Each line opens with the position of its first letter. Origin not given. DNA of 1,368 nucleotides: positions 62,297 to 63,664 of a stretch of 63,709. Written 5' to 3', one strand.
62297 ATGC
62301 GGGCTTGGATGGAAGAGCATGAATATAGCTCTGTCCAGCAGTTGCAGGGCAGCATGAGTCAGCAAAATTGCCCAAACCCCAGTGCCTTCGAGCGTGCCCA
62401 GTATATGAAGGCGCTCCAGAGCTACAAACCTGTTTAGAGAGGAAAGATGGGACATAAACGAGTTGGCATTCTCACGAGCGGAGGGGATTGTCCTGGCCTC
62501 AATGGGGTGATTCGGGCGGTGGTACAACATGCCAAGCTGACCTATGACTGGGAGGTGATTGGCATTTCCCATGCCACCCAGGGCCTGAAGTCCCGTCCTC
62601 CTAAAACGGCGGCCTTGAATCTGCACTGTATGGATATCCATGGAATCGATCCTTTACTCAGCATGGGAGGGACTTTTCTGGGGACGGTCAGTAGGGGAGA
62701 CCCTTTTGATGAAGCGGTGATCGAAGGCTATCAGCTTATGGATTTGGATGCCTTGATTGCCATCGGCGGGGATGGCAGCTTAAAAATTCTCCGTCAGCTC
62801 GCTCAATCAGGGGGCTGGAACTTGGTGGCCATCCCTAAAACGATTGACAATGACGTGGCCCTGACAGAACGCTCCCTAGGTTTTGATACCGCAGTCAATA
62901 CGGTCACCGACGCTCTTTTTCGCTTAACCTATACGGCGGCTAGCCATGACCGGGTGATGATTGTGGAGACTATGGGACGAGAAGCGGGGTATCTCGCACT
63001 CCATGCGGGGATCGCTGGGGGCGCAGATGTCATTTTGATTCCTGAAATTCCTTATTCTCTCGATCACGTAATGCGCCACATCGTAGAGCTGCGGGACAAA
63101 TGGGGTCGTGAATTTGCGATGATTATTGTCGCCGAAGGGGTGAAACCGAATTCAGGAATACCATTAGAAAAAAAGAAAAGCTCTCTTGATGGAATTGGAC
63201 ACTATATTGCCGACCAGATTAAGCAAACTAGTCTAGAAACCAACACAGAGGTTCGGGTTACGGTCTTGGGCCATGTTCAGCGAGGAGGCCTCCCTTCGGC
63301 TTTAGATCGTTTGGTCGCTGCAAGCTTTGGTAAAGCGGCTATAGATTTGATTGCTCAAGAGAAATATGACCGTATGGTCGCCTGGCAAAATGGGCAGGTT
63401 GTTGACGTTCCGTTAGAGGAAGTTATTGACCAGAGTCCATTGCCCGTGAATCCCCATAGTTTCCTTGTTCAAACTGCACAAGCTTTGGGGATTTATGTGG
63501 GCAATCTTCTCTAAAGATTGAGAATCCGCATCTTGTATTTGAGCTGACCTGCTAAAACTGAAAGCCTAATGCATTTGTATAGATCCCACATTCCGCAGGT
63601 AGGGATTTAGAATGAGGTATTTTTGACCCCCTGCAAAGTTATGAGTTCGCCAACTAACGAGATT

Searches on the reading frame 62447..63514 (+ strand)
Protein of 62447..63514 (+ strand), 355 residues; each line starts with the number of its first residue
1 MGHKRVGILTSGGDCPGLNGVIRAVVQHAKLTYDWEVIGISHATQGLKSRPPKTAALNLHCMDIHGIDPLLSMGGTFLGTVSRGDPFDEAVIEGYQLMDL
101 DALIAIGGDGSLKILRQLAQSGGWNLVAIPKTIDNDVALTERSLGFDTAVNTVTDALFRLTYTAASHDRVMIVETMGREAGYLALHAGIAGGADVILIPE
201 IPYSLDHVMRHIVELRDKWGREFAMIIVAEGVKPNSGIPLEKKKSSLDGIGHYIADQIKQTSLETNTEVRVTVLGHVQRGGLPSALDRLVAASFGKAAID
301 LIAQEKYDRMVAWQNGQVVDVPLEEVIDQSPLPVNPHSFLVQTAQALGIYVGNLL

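Call 74: search_protein_families(library=pfam, proteins=[window:62447-63514:+], max_evalue=0.00001)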
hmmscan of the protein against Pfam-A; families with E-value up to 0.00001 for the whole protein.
window:62447-63514:+ (355 aa): 1 family
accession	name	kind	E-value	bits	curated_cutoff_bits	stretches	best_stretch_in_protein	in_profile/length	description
PF00365.25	PFK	-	8.4e-95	317.7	30.9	1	5-302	1-277/277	Phosphofructokinase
